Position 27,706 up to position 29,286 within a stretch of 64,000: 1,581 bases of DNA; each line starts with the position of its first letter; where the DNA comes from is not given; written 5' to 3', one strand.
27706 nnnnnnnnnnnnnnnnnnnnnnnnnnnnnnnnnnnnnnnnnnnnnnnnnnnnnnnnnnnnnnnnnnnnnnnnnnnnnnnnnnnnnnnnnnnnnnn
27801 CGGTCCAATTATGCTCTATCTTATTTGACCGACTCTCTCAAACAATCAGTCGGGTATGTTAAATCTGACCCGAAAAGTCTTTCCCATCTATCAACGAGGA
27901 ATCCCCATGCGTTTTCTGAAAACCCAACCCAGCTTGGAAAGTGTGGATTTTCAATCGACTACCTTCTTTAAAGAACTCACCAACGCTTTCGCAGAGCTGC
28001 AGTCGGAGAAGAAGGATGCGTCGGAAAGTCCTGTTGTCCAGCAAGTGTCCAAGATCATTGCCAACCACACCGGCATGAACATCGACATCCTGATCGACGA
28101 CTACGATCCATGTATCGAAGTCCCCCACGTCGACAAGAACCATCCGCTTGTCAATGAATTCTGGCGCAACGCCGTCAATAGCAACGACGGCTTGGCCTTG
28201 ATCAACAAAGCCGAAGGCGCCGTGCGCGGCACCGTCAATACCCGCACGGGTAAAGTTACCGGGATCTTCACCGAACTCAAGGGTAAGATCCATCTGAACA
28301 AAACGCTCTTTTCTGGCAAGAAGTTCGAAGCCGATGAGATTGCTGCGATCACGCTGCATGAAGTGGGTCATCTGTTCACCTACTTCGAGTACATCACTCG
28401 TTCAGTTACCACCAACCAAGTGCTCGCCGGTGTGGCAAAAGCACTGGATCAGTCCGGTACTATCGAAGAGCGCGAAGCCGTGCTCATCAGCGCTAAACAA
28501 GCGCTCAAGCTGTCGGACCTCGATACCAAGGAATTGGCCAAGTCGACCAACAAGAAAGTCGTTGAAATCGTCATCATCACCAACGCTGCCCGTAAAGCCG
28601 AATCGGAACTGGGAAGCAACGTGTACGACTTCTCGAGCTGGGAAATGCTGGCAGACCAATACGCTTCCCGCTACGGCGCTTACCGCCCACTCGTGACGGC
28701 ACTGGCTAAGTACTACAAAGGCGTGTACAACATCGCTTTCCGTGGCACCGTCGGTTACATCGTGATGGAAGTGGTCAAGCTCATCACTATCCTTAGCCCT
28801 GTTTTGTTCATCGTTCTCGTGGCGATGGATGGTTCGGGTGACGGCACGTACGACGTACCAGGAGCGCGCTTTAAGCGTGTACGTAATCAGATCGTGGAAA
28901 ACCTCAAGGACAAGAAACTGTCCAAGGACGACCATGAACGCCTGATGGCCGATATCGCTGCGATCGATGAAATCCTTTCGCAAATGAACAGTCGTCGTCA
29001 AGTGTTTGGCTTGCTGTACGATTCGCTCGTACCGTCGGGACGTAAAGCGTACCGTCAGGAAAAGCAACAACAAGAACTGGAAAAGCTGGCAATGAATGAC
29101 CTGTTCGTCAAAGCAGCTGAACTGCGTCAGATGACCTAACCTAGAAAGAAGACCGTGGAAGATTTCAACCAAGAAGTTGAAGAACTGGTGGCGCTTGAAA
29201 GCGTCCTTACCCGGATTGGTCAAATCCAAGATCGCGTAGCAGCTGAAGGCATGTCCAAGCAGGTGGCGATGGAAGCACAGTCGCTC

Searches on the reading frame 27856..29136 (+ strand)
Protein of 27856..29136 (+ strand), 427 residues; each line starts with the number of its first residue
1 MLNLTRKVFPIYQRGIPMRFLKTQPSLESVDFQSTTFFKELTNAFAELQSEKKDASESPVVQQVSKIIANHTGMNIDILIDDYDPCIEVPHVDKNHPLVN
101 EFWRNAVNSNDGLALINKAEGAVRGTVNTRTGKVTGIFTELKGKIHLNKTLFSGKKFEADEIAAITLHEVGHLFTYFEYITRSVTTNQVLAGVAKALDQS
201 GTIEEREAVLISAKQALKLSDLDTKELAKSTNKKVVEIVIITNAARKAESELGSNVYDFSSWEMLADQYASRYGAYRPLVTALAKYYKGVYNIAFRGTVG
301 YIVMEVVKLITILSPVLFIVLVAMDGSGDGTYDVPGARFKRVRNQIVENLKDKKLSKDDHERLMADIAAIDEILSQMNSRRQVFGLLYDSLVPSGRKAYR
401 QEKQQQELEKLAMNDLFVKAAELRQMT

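Call 12: search_protein_families(library=phrogs, proteins=[window:27856-29136:+], max_evalue=0.00001)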
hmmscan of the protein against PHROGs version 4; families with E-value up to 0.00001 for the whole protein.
window:27856-29136:+ (427 aa): 1 family
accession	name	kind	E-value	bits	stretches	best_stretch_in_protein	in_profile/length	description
phrog_2767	-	unknown function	2.6e-96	324.1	1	24-426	11-441/442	-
